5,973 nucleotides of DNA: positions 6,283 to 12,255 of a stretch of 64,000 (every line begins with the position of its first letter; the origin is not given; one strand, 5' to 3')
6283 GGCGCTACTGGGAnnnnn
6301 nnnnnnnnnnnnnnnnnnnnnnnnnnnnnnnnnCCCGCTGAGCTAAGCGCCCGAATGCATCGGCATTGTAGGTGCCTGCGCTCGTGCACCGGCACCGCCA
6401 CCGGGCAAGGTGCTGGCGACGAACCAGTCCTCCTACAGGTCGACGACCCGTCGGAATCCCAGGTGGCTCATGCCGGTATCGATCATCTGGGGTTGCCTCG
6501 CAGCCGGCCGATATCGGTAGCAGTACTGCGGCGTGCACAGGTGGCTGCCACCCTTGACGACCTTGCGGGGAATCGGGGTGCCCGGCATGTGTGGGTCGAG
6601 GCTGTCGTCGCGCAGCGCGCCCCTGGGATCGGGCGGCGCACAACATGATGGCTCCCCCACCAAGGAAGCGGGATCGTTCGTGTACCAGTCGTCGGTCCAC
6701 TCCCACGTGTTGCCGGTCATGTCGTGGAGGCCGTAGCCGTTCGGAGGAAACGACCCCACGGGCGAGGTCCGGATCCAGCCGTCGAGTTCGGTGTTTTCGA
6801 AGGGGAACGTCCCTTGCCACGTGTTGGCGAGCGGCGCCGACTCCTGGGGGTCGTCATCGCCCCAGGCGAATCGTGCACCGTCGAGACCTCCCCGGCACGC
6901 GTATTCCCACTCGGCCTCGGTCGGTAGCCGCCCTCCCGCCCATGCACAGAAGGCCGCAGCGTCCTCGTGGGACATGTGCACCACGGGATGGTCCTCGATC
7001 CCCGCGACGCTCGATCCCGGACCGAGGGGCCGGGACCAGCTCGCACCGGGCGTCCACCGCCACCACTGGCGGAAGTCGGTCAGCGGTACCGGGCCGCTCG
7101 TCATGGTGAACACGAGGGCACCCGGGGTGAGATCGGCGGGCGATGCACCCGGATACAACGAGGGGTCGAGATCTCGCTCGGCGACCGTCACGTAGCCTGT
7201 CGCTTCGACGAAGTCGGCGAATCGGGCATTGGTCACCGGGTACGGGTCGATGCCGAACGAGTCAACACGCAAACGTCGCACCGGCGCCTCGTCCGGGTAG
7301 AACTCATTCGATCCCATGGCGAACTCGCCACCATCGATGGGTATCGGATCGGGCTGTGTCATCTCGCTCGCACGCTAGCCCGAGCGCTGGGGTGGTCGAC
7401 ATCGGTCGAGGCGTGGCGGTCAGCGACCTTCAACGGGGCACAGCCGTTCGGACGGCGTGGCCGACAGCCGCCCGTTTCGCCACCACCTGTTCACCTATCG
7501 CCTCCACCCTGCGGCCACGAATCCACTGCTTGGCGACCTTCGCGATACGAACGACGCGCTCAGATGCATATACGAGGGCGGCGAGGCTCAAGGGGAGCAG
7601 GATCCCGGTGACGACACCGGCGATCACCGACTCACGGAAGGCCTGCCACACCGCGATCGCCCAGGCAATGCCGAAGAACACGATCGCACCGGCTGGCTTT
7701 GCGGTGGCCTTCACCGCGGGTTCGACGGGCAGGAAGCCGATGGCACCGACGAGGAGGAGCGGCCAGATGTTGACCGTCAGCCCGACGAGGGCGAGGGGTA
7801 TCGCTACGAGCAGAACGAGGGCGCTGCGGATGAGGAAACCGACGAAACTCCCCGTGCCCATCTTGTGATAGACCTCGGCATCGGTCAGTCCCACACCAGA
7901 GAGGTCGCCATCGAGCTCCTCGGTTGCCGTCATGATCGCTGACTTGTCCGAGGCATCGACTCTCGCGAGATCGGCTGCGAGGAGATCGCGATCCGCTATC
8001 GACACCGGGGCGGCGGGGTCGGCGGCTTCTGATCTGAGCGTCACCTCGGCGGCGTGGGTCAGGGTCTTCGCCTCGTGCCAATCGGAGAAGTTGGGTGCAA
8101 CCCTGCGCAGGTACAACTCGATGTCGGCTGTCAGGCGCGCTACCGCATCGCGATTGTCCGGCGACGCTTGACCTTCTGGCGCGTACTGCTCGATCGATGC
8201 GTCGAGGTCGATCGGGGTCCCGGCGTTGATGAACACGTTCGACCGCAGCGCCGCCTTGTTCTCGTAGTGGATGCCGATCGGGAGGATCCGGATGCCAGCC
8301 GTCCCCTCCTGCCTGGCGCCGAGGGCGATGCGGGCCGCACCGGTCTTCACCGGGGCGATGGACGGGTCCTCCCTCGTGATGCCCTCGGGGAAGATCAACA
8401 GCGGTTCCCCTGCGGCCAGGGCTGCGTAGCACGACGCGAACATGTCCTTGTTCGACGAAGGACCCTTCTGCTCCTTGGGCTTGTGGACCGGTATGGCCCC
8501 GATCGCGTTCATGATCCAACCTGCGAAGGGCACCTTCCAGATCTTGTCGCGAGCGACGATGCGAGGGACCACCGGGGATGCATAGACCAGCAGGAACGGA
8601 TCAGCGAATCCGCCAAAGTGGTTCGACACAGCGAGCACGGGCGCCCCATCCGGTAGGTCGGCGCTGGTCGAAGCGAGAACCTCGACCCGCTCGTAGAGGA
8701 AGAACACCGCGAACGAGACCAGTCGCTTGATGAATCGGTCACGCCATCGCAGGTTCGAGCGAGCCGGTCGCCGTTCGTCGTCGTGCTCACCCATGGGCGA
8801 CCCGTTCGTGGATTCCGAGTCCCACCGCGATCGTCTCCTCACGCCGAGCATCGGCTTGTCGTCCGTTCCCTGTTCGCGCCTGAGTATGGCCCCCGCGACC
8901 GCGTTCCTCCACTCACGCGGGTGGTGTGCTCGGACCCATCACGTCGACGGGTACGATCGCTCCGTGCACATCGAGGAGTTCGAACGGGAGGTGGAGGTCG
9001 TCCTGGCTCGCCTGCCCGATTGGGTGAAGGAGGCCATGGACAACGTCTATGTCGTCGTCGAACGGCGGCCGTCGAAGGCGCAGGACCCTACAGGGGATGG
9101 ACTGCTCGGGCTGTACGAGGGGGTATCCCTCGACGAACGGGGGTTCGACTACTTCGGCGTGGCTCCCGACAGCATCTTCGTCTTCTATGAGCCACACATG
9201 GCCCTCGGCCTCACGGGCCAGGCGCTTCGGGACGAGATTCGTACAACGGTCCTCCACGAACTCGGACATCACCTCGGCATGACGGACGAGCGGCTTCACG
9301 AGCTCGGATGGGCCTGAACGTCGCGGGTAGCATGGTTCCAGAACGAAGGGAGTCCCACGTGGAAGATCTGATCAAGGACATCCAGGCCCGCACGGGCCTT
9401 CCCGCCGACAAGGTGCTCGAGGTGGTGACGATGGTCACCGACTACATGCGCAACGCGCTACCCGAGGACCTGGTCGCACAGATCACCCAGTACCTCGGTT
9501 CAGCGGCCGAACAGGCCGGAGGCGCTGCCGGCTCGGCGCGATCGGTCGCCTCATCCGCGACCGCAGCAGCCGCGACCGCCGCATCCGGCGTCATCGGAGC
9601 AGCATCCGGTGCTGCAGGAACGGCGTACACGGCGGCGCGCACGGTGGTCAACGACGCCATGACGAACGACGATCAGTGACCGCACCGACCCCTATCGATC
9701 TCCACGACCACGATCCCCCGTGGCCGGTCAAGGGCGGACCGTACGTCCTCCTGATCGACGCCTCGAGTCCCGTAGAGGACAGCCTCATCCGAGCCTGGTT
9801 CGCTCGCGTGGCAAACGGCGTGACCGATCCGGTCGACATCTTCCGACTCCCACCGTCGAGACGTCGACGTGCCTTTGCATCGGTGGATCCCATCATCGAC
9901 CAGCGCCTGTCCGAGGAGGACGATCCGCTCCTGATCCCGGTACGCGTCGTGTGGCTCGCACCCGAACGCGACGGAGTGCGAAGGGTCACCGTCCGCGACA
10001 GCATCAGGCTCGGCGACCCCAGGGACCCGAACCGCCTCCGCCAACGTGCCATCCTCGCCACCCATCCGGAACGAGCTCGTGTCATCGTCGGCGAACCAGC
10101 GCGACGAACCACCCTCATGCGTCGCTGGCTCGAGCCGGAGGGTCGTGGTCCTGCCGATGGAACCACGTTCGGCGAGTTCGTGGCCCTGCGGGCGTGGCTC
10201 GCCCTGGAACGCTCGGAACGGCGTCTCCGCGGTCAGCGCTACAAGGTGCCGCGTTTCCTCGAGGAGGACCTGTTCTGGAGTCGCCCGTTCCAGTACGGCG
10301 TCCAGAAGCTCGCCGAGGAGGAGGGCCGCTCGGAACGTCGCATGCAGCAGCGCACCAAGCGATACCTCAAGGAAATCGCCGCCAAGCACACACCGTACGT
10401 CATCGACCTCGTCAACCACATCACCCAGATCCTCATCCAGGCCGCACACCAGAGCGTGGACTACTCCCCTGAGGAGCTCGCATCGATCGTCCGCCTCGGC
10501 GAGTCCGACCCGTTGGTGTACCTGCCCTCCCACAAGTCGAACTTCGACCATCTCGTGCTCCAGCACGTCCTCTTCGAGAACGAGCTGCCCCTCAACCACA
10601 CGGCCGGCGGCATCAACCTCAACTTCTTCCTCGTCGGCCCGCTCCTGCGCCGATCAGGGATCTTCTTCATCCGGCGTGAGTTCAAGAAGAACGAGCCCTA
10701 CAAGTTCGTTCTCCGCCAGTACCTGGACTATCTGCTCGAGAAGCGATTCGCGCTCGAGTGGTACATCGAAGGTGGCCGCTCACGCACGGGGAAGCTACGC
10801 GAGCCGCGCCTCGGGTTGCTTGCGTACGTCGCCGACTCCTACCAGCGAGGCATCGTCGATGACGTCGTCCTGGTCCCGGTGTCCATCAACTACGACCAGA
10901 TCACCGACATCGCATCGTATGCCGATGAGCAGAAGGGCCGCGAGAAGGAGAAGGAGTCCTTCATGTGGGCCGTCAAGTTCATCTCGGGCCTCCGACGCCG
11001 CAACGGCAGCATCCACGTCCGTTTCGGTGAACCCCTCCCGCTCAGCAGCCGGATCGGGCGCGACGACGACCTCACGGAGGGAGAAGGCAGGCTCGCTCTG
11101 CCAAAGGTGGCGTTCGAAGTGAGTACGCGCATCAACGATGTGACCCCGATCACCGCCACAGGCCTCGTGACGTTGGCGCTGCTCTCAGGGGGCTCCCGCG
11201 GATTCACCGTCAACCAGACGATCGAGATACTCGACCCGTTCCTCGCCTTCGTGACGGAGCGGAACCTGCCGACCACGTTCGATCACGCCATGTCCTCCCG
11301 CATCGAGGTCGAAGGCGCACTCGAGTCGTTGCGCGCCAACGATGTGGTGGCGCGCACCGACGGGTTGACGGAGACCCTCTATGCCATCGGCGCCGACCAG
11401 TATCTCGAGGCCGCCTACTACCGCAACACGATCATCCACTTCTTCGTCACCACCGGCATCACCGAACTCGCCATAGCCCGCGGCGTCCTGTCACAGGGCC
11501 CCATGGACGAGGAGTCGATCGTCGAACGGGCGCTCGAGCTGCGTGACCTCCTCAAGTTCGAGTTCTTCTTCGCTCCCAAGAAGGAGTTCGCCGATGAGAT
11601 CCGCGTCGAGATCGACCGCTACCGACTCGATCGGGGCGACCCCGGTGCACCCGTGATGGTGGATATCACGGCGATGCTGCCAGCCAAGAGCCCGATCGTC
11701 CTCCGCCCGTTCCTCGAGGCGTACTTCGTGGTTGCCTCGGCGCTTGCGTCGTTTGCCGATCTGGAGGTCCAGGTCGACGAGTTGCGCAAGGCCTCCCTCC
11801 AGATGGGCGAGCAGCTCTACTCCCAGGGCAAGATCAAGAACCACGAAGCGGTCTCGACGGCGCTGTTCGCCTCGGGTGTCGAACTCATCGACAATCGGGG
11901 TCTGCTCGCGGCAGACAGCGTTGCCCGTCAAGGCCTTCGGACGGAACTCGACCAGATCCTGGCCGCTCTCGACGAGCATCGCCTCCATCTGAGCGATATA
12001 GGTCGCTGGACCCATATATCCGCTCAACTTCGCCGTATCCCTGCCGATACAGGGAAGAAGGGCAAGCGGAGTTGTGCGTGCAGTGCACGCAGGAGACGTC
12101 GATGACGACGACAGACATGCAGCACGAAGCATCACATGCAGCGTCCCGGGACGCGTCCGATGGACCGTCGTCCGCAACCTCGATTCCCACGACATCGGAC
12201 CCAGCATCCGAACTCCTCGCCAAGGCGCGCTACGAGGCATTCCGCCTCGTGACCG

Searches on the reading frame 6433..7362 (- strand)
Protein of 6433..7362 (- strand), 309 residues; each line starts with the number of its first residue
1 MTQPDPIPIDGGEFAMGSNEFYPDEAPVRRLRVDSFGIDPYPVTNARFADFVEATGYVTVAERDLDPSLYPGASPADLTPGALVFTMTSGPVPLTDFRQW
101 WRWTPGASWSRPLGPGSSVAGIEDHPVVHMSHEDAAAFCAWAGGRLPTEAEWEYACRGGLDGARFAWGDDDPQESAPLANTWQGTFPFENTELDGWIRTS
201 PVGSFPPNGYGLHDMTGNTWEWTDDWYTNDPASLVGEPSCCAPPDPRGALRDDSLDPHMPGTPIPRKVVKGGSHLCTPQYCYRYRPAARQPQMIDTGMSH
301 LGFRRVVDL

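Call 4: search_protein_families(library=pfam, proteins=[window:6433-7362:-], max_evalue=0.01)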
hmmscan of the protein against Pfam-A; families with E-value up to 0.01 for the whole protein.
window:6433-7362:- (309 aa): 1 family
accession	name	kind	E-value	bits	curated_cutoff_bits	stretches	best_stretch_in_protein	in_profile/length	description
PF03781.23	FGE-sulfatase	-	1.7e-73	247.9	23.3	1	4-306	3-254/255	Sulfatase-modifying factor enzyme 1-like domain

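Call 10: find_encoding_contigs(protein=window:6433-7362:-, flank=10000, max_places=10)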
Protein window:6433-7362:- (309 aa): no gene with exactly this product is on record in the collection.

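Call 39: search_protein_families(library=ncbifam, proteins=[window:6433-7362:-], max_evalue=0.01)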
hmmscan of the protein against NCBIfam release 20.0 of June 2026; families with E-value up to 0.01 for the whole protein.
window:6433-7362:- (309 aa): 8 families
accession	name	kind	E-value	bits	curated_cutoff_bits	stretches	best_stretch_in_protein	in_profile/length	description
TIGR03525.2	GldK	equivalog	9.7e-30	104.2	350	1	124-308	219-406/408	T9SS ring complex lipoprotein PorK/GldK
NF041186.1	SenA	equivalog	5.4e-23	82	420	2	123-228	269-323/382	selenoneine synthase SenA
TIGR03440.2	egtB_TIGR03440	equivalog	4.1e-22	78.9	360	2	123-229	272-354/413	ergothioneine biosynthesis protein EgtB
NF051459.1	pyoverdine_PvdO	equivalog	1.5e-17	63.5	500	1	124-230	117-222/280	dihydropyoverdine dehydrogenase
TIGR03524.1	GldJ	equivalog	4.6e-10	38.8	458.2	1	198-227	336-365/559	gliding motility lipoprotein GldJ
TIGR04344.1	ovoA_Nterm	equivalog_domain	1.3e-09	37.5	400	1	128-225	298-382/444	5-histidylcysteine sulfoxide synthase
TIGR02171.1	Fb_sc_TIGR02171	subfamily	7.5e-06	24.2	544.35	1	143-231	158-222/912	TIGR02171 family lipoprotein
TIGR03530.1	GldJ_short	equivalog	1.6e-05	24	382.9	1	191-228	281-318/396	gliding motility lipoprotein GldJ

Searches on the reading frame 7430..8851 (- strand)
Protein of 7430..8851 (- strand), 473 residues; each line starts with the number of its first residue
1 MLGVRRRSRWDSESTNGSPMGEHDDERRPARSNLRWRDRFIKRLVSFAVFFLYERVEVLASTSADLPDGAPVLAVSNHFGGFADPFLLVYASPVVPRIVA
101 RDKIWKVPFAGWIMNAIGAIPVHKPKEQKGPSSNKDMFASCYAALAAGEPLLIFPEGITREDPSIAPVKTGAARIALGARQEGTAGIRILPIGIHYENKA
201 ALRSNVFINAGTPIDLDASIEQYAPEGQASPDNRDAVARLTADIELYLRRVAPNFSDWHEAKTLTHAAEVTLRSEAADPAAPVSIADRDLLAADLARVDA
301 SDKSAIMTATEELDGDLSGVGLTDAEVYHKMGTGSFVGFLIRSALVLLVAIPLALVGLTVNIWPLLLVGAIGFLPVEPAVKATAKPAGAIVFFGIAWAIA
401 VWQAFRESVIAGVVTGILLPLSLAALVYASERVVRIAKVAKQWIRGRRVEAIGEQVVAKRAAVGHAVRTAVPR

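Call 39: search_protein_families(library=ncbifam, proteins=[window:7430-8851:-], max_evalue=0.01)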
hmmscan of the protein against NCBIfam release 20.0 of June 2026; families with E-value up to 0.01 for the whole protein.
window:7430-8851:- (473 aa): 4 families
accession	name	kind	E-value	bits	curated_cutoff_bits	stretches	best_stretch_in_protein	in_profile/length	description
TIGR00530.1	AGP_acyltrn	subfamily_domain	1.7e-14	53.7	102.95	1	57-179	3-120/130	1-acylglycerol-3-phosphate O-acyltransferase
NF006386.0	PRK08633.1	equivalog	2.6e-09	35.4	1221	1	43-179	416-542/1147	acyl-[ACP]--phospholipid O-acyltransferase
NF052553.1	LyOrLpactfOlsABRUA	equivalog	6.8e-06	25.4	300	1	64-198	59-187/263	lyso-ornithine lipid O-acyltransferase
NF052552.1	LyOrLpactfOlsARHOCB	equivalog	0.00089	18.3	300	1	74-197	90-203/271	lyso-ornithine lipid O-acyltransferase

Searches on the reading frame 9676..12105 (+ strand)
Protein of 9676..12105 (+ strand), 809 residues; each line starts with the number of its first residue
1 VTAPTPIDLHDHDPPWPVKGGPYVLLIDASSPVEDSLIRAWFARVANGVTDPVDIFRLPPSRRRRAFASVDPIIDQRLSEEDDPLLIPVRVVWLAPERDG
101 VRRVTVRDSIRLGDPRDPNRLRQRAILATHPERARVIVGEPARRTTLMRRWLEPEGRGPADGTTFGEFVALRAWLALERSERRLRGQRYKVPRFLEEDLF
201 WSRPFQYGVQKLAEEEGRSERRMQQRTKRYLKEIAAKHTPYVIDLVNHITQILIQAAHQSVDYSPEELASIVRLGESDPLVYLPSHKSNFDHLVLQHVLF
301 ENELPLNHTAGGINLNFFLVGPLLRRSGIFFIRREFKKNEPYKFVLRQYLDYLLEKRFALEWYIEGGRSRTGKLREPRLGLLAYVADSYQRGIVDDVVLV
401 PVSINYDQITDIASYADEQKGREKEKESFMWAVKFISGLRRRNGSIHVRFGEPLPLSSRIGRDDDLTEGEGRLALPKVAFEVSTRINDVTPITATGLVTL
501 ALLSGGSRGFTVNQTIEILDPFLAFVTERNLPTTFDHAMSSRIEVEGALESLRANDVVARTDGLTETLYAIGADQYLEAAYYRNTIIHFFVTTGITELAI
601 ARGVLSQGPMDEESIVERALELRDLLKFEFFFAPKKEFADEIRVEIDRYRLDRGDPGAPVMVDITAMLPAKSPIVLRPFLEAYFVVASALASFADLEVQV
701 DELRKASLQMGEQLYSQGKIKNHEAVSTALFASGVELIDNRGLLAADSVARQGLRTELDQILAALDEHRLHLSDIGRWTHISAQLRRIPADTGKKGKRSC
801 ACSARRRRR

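Call 25: find_related_loci(query=A1, collection=metagenome_contigs, flank=10000)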
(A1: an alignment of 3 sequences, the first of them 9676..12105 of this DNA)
Query A1 (809 aa) in metagenome_contigs; peptide patterns used: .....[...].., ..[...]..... (x = any residue, [..] = any of these).
227 stretches matched a pattern; 49 encode a relative of the query (tblastn E <= 1e-3); 49 distinct loci.
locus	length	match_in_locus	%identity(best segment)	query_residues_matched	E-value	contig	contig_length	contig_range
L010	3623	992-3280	74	3-766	0e+0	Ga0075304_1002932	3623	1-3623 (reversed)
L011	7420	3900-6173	71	4-765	0e+0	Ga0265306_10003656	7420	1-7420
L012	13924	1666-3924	67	14-767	0e+0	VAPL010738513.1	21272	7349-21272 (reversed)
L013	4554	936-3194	67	14-767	0e+0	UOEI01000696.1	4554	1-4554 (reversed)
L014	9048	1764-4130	61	16-807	0e+0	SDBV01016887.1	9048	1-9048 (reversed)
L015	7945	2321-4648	63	9-779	0e+0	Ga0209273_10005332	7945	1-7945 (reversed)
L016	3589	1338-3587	63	16-766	0e+0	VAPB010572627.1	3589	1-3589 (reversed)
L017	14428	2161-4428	63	14-770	0e+0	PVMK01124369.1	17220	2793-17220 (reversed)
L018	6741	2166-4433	63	14-770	0e+0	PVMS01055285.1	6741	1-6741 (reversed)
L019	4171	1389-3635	63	16-766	0e+0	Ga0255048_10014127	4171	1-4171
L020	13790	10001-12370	61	16-807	0e+0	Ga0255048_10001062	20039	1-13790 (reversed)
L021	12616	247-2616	61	16-807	0e+0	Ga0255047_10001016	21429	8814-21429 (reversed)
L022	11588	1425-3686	62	14-767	0e+0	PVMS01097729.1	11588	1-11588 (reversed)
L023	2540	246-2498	64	14-765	0e+0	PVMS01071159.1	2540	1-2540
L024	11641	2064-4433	60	16-808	0e+0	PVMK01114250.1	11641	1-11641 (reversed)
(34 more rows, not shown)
